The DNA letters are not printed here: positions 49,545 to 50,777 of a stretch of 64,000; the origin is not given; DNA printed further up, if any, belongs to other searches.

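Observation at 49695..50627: TruB with a C-terminal acylphosphatase domain replacing the PUA domain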

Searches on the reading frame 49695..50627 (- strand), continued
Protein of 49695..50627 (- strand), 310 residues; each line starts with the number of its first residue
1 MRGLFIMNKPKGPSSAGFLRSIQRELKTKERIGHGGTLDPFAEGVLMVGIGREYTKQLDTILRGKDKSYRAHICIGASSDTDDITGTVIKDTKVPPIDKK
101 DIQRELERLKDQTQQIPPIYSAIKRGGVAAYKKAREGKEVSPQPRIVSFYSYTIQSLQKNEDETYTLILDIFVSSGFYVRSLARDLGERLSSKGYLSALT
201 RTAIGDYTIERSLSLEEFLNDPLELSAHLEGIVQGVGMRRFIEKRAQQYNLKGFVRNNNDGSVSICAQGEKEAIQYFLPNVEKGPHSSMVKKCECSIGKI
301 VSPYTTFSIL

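Call 27: fold_search(model_id=the predicted structure, library=pdb)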
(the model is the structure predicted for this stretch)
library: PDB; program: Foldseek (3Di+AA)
matches with E <= 10: 1525; with E <= 0.001: 99
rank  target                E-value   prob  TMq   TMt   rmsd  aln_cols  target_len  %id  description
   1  2ab4_A                2.2e-21  1.00  0.63  0.65   2.4       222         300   33  Dissecting the Roles of a Strictly Conserved Tyrosine in Substrate Recognition and Catalysis by Pseudouridine 55 Synth (released 2005-12-13)
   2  1r3e_A                8.3e-21  1.00  0.62  0.63   2.5       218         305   34  Crystal Structure of tRNA Pseudouridine Synthase TruB and Its RNA Complex: RNA-protein Recognition Through a Combinati (released 2003-11-04)
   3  1ze2_A                8.8e-21  1.00  0.63  0.65   2.5       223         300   33  Conformational change of pseudouridine 55 synthase upon its association with RNA substrate (released 2005-04-26)
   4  1k8w_A                1.2e-20  1.00  0.62  0.64   5.9       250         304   29  Crystal structure of the E. coli pseudouridine synthase TruB bound to a T stem-loop RNA (released 2001-12-31)
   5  1zl3_A                2.1e-20  1.00  0.63  0.64   6.1       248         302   29  Coupling of active site motions and RNA binding (released 2005-08-09)
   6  1ze1_A                8.2e-20  1.00  0.56  0.56   6.5       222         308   33  Conformational Change of Pseudouridine 55 Synthase upon Its Association with RNA Substrate (released 2005-04-26)
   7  8jfx                  1.6e-18  1.00  0.58  0.77   2.4       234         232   34  TruB domain of TruB1 (released 2024-05-22)
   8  1sgv_A                3.3e-17  1.00  0.55  0.64   3.3       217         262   29  STRUCTURE OF TRNA PSI55 PSEUDOURIDINE SYNTHASE (TRUB) (released 2004-03-02)
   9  1sgv_B                4.9e-17  1.00  0.55  0.63   3.2       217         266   29  STRUCTURE OF TRNA PSI55 PSEUDOURIDINE SYNTHASE (TRUB) (released 2004-03-02)
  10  1ze1_D                6.2e-17  1.00  0.55  0.59   2.8       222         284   28  Conformational Change of Pseudouridine 55 Synthase upon Its Association with RNA Substrate (released 2005-04-26)
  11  1r3f                  3.0e-14  1.00  0.48  0.53   8.2       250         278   24  Crystal Structure of tRNA Pseudouridine Synthase TruB and Its RNA Complex: RNA-protein Recognition Through a Combination (released 2003-11-04)
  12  9yfl_D                2.8e-13  1.00  0.53  0.47   2.0       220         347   22  insect H/ACA snoRNP class I (released 2025-12-10)
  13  9yfo_D                4.6e-13  1.00  0.52  0.47   2.1       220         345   22  insect H/ACA snoRNP class IV (released 2025-12-10)
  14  9yfn_A                4.6e-13  1.00  0.52  0.48   2.4       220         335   22  insect H/ACA snoRNP class III (released 2025-12-10)
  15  3hax_A                1.0e-12  1.00  0.52  0.49   2.4       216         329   23  Crystal structure of a substrate-bound Gar1-minus H/ACA RNP from Pyrococcus furiosus (released 2009-06-23)
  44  4ojh_A                1.8e-09  1.00  0.28  0.94   1.1        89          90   31  The crystal structure of truncated, Y86E mutant of S. solfataricus acylphosphatase (released 2014-06-04)
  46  2bjd_A                3.6e-09  1.00  0.28  0.94   1.2        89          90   31  Sulfolobus Solfataricus Acylphosphatase. Triclinic space group (released 2005-11-23)
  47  3br8                  3.8e-09  1.00  0.28  0.93   1.1        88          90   34  Crystal structure of acylphosphatase from Bacillus subtilis (released 2008-06-24)
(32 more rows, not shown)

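Call 28: find_encoding_contigs(protein=P0064, flank=5000, max_places=2)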
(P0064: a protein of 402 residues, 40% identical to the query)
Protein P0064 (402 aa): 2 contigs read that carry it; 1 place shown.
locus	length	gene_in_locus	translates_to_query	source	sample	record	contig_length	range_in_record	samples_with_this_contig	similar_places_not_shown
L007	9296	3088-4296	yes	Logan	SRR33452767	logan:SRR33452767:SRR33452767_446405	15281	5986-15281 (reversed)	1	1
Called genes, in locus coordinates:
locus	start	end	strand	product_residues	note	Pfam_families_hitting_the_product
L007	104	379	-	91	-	-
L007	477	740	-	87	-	-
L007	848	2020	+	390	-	PF01541:GIY-YIG (faint), PF27096:UvrC_M, PF08459:UvrC_RNaseH_dom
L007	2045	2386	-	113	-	-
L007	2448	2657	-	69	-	-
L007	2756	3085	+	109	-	PF03819:MazG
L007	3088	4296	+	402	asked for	PF01509:TruB_N, PF16198:TruB_C_2, PF01300:Sua5_yciO_yrdC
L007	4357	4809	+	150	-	-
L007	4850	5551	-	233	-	PF00265:TK, PF00308:Bac_DnaA (faint)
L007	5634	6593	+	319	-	PF00294:PfkB, PF08543:Phos_pyr_kin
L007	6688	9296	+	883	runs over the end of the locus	PF01326:PPDK_N, PF00391:PEP-utilizers, PF02896:PEP-utilizers_C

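Call 31: search_protein_families(library=pfam, proteins=[P0012, P0015, P0017, P0028, P0031, P0047, P0054, P0058, P0064], max_evalue=0.01)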
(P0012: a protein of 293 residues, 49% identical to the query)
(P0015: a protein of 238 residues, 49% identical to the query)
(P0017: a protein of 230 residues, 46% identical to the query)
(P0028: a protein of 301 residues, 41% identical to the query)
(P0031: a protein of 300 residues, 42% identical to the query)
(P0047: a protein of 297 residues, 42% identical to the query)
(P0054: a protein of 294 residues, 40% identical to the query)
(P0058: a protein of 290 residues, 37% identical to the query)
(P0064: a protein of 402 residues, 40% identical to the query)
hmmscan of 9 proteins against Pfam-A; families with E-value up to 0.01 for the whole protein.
P0012 (293 aa): 2 families
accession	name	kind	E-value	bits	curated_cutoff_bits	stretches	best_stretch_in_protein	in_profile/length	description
PF01509.24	TruB_N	-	1.8e-40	139.2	27.3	1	30-180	5-149/149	TruB family pseudouridylate synthase (N terminal domain)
PF16198.10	TruB_C_2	-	8.5e-09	35.9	29.3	1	181-227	1-47/66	tRNA pseudouridylate synthase B C-terminal domain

P0015 (238 aa): 3 families
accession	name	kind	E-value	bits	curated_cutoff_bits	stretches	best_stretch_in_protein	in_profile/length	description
PF01509.24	TruB_N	-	6.1e-37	127.7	27.3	1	48-196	7-149/149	TruB family pseudouridylate synthase (N terminal domain)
PF16198.10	TruB_C_2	-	3.5e-05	24.3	29.3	1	197-235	1-39/66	tRNA pseudouridylate synthase B C-terminal domain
PF00849.27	PseudoU_synth_2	-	0.0021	18.7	26.8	1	4-132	2-114/152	RNA pseudouridylate synthase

P0017 (230 aa): 3 families
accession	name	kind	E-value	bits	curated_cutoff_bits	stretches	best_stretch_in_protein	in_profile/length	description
PF01509.24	TruB_N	-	5.7e-38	131.1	27.3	1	29-183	2-149/149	TruB family pseudouridylate synthase (N terminal domain)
PF16198.10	TruB_C_2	-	1.3e-07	32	29.3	1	184-220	1-37/66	tRNA pseudouridylate synthase B C-terminal domain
PF00849.27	PseudoU_synth_2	-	0.0013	19.5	26.8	1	10-129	3-111/152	RNA pseudouridylate synthase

P0028 (301 aa): 2 families
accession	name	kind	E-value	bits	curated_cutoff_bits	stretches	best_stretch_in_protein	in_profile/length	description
PF01509.24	TruB_N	-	8e-53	179.3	27.3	1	24-173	1-149/149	TruB family pseudouridylate synthase (N terminal domain)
PF16198.10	TruB_C_2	-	2.5e-11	44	29.3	1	174-217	1-44/66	tRNA pseudouridylate synthase B C-terminal domain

P0031 (300 aa): 4 families
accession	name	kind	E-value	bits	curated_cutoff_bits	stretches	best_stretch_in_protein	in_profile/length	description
PF01509.24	TruB_N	-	6.6e-52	176.3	27.3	1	32-176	5-149/149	TruB family pseudouridylate synthase (N terminal domain)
PF09142.17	TruB_C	-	2.8e-08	33.8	28.7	1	230-292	1-55/56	tRNA Pseudouridine synthase II, C terminal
PF16198.10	TruB_C_2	-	3.8e-06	27.4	29.3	1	177-214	1-38/66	tRNA pseudouridylate synthase B C-terminal domain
PF08068.17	DKCLD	-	0.00018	21.9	27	1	6-23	41-58/58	DKCLD (NUC011) domain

P0047 (297 aa): 2 families
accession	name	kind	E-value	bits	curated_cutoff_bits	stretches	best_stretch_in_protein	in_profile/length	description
PF01509.24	TruB_N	-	1.3e-49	168.9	27.3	1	35-176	7-149/149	TruB family pseudouridylate synthase (N terminal domain)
PF16198.10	TruB_C_2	-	4.4e-09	36.8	29.3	1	177-217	1-41/66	tRNA pseudouridylate synthase B C-terminal domain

P0054 (294 aa): 2 families
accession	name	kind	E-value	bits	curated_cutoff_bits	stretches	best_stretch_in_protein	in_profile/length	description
PF01509.24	TruB_N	-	3.1e-54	183.8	27.3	1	23-171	1-149/149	TruB family pseudouridylate synthase (N terminal domain)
PF16198.10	TruB_C_2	-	1.7e-11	44.5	29.3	1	172-212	1-41/66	tRNA pseudouridylate synthase B C-terminal domain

P0058 (290 aa): 2 families
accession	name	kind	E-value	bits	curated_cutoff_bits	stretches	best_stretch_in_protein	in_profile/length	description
PF01509.24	TruB_N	-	5.5e-52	176.5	27.3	1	24-172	2-149/149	TruB family pseudouridylate synthase (N terminal domain)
PF16198.10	TruB_C_2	-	8.3e-09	35.9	29.3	1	173-204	1-32/66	tRNA pseudouridylate synthase B C-terminal domain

P0064 (402 aa): 4 families
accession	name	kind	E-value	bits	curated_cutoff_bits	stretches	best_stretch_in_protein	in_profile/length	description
PF01509.24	TruB_N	-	2.4e-47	161.5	27.3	1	25-174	1-149/149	TruB family pseudouridylate synthase (N terminal domain)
PF01300.24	Sua5_yciO_yrdC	-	3.7e-43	147.5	25.1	1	224-396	2-178/178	Telomere recombination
PF16198.10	TruB_C_2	-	2.9e-11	43.8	29.3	1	175-218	1-44/66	tRNA pseudouridylate synthase B C-terminal domain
PF00849.27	PseudoU_synth_2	-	0.0064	17.2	26.8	0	22-128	28-99/152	RNA pseudouridylate synthase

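Call 37: find_encoding_contigs(protein=P0012, flank=5000, max_places=2)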
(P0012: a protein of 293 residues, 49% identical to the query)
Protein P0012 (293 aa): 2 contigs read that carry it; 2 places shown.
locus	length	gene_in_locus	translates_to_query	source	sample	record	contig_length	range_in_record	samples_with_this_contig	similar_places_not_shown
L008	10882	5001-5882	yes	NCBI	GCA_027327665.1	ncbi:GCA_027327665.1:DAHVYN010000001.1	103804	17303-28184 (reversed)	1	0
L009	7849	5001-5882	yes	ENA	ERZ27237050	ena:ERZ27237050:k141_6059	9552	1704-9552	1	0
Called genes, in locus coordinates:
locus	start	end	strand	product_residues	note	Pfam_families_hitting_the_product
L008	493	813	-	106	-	-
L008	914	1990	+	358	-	PF03462:PCRF, PF00472:RF-1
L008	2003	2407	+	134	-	PF06541:ABC_trans_CmpB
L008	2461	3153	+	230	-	PF03193:RsgA_GTPase (faint), PF00005:ABC_tran, PF13304:AAA_21 (faint)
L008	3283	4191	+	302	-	PF18075:FtsX_ECD, PF02687:FtsX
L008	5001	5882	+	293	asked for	PF01509:TruB_N, PF16198:TruB_C_2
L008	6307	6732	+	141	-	-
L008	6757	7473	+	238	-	PF00561:Abhydrolase_1 (weak), PF12146:Hydrolase_4 (weak)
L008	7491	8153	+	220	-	-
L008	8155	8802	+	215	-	PF01569:PAP2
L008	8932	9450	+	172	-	-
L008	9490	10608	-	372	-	PF01757:Acyl_transf_3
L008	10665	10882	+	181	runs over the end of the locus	PF01569:PAP2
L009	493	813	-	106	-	-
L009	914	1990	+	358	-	PF03462:PCRF, PF00472:RF-1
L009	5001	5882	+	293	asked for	PF01509:TruB_N, PF16198:TruB_C_2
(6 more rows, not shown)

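Call 39: search_protein_representatives(alignment_id=A1)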
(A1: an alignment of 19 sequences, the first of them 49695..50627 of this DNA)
Query: 19 sequences, 308 profile positions. Proteins with E-value up to 0.001 (for the whole library): 55646; up to 1e-10: 29660; up to 1e-30: 12003. The best 150 are listed.
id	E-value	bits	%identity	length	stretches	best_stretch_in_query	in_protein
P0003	1.8e-123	428.0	-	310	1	1-307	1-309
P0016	2.2e-123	427.8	-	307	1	1-307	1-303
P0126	3.0e-121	420.7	-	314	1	1-307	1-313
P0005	6.8e-121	419.6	-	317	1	1-307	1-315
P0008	2.5e-120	417.7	-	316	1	2-307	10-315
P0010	1.3e-117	408.8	-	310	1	2-307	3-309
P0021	1.7e-117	408.4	-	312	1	1-307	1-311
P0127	3.0e-117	407.6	-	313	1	1-307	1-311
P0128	3.3e-108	377.9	-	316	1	2-307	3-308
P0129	5.8e-107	373.8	-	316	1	1-305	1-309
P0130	8.2e-105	366.7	-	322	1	1-307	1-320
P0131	2.1e-102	358.8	-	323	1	2-307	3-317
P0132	3.4e-101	354.9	-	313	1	1-307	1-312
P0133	2.3e-98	345.6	-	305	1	1-307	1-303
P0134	1.7e-97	342.7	-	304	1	1-307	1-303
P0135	2.0e-95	335.9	-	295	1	1-298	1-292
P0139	3.2e-85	302.4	-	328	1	3-307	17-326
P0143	2.1e-80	286.6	-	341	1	1-307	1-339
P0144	4.0e-80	285.7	-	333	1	1-306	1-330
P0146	2.1e-78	280.0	-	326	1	5-307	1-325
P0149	3.5e-76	272.7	-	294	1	1-272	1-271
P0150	2.7e-74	266.5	-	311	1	1-297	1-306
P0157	3.0e-70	253.2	-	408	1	4-220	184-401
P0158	3.0e-70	253.2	-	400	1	4-217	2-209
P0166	1.5e-68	247.7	-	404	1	4-212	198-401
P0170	4.2e-68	246.2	-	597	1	2-217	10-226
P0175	1.9e-67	244.0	-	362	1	1-246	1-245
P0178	2.9e-67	243.4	-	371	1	1-220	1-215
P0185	2.5e-66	240.4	-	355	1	5-221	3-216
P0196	2.9e-65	236.8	-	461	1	2-209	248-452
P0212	2.9e-64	233.6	-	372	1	2-220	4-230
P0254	2.3e-62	227.3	-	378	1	5-219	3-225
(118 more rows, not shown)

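Call 40: search_protein_families(library=pfam, proteins=[P0157, P0158, P0166, P0170, P0175, P0178, P0185, P0196, P0212, P0254], max_evalue=0.001)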
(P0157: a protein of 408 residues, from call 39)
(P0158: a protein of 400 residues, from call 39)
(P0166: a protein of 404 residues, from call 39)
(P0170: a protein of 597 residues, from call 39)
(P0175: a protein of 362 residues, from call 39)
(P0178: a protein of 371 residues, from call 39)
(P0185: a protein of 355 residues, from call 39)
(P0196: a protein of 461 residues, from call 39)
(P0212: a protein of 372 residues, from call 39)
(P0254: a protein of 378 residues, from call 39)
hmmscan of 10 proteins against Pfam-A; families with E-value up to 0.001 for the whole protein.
P0157 (408 aa): 3 families
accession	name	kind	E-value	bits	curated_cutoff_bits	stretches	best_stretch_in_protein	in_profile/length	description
PF01509.24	TruB_N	-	1.7e-48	165.2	27.3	1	203-358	1-149/149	TruB family pseudouridylate synthase (N terminal domain)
PF00293.34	NUDIX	-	2.3e-16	60.5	21.1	1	30-156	3-124/134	NUDIX domain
PF16198.10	TruB_C_2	-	8.8e-12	45.4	29.3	1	359-402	1-44/66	tRNA pseudouridylate synthase B C-terminal domain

P0158 (400 aa): 4 families
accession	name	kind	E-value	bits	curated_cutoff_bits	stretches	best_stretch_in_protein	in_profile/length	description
PF01509.24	TruB_N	-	3.7e-48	164.1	27.3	1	21-169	1-149/149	TruB family pseudouridylate synthase (N terminal domain)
PF01300.24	Sua5_yciO_yrdC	-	1.8e-40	138.8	25.1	1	221-392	3-178/178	Telomere recombination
PF16198.10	TruB_C_2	-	1.8e-08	34.8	29.3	1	170-216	1-48/66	tRNA pseudouridylate synthase B C-terminal domain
PF00849.27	PseudoU_synth_2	-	0.00043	21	26.8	0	17-91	27-98/152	RNA pseudouridylate synthase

P0166 (404 aa): 4 families
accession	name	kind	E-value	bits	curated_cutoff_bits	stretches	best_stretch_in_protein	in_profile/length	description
PF01509.24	TruB_N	-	3.7e-46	157.6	27.3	1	217-366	1-149/149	TruB family pseudouridylate synthase (N terminal domain)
PF01300.24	Sua5_yciO_yrdC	-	2.8e-45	154.4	25.1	1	12-184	1-176/178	Telomere recombination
PF16198.10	TruB_C_2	-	1.3e-07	32.1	29.3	1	367-401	1-35/66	tRNA pseudouridylate synthase B C-terminal domain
PF00849.27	PseudoU_synth_2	-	6.6e-05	23.6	26.8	1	212-292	26-99/152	RNA pseudouridylate synthase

P0170 (597 aa): 8 families
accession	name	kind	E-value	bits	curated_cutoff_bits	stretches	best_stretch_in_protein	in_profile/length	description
PF01509.24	TruB_N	-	1.2e-46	159.3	27.3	1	37-186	3-149/149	TruB family pseudouridylate synthase (N terminal domain)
PF00534.26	Glycos_transf_1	-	1.3e-32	113.1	26.4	1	421-578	13-172/172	Glycosyl transferases group 1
PF13692.12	Glyco_trans_1_4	-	2.7e-28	99.4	27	1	424-564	2-142/142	Glycosyl transferases group 1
PF13439.12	Glyco_transf_4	-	6.8e-15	55.9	28.5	1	274-400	38-169/170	Glycosyltransferase Family 4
PF20706.3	GT4-conflict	-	2.1e-11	43.9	26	1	363-568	146-347/385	Family 4 Glycosyltransferase in conflict systems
PF16198.10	TruB_C_2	-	6.3e-09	36.3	29.3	1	187-239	1-52/66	tRNA pseudouridylate synthase B C-terminal domain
PF00849.27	PseudoU_synth_2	-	8.1e-06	26.6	26.8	1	13-109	3-104/152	RNA pseudouridylate synthase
PF13524.12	Glyco_trans_1_2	-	2.2e-05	24.9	25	1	470-591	27-142/144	Glycosyl transferase-like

P0175 (362 aa): 2 families
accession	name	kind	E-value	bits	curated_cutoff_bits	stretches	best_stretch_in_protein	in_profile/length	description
PF01509.24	TruB_N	-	1.5e-33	116.7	27.3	1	23-177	1-149/149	TruB family pseudouridylate synthase (N terminal domain)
PF16198.10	TruB_C_2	-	2.6e-07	31.1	29.3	1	178-221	1-44/66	tRNA pseudouridylate synthase B C-terminal domain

P0178 (371 aa): 3 families
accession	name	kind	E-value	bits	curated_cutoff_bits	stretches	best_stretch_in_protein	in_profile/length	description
PF01509.24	TruB_N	-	1.8e-41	142.4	27.3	1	23-172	1-149/149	TruB family pseudouridylate synthase (N terminal domain)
PF00293.34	NUDIX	-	3.5e-13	50.2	21.1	1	226-342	9-134/134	NUDIX domain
PF16198.10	TruB_C_2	-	6.6e-09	36.2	29.3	1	173-216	1-44/66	tRNA pseudouridylate synthase B C-terminal domain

P0185 (355 aa): 3 families
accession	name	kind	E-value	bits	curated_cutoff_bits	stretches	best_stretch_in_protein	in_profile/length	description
PF01509.24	TruB_N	-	2.3e-50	171.3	27.3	1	21-172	1-149/149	TruB family pseudouridylate synthase (N terminal domain)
PF16198.10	TruB_C_2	-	1.1e-06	29.1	29.3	1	173-217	1-47/66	tRNA pseudouridylate synthase B C-terminal domain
PF00849.27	PseudoU_synth_2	-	0.00082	20.1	26.8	0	13-118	23-108/152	RNA pseudouridylate synthase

P0196 (461 aa): 5 families
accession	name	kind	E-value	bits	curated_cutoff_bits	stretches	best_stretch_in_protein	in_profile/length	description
PF01509.24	TruB_N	-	2.5e-49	167.9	27.3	1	269-420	1-149/149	TruB family pseudouridylate synthase (N terminal domain)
PF01728.25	FtsJ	-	1.6e-39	136.1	24.1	1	58-241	1-178/181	FtsJ-like methyltransferase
PF01479.30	S4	-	5.6e-11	42.4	22.8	1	4-50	2-48/48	S4 domain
PF16198.10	TruB_C_2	-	1.2e-05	25.8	29.3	1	421-450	1-30/66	tRNA pseudouridylate synthase B C-terminal domain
PF13649.12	Methyltransf_25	-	7.1e-05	23.9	27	0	83-174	2-97/97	Methyltransferase domain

P0212 (372 aa): 4 families
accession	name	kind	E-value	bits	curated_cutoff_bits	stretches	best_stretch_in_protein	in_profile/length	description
PF01509.24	TruB_N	-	9.4e-46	156.3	27.3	1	25-187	1-149/149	TruB family pseudouridylate synthase (N terminal domain)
PF01467.32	CTP_transf_like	-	2.7e-15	57.2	21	1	243-354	2-109/133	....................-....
PF16198.10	TruB_C_2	-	1.5e-09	38.3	29.3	1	188-228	1-41/66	tRNA pseudouridylate synthase B C-terminal domain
PF00849.27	PseudoU_synth_2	-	1.1e-05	26.2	26.8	1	6-138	2-124/152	RNA pseudouridylate synthase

P0254 (378 aa): 4 families
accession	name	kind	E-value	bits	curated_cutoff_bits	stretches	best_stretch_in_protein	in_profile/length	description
PF01509.24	TruB_N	-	2.3e-43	148.5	27.3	1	21-183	1-149/149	TruB family pseudouridylate synthase (N terminal domain)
PF01467.32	CTP_transf_like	-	1.6e-17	64.4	21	1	246-375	2-132/133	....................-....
PF16198.10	TruB_C_2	-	1.4e-08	35.1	29.3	1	184-227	1-46/66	tRNA pseudouridylate synthase B C-terminal domain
PF00849.27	PseudoU_synth_2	-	3.2e-05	24.6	26.8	1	13-86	23-98/152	RNA pseudouridylate synthase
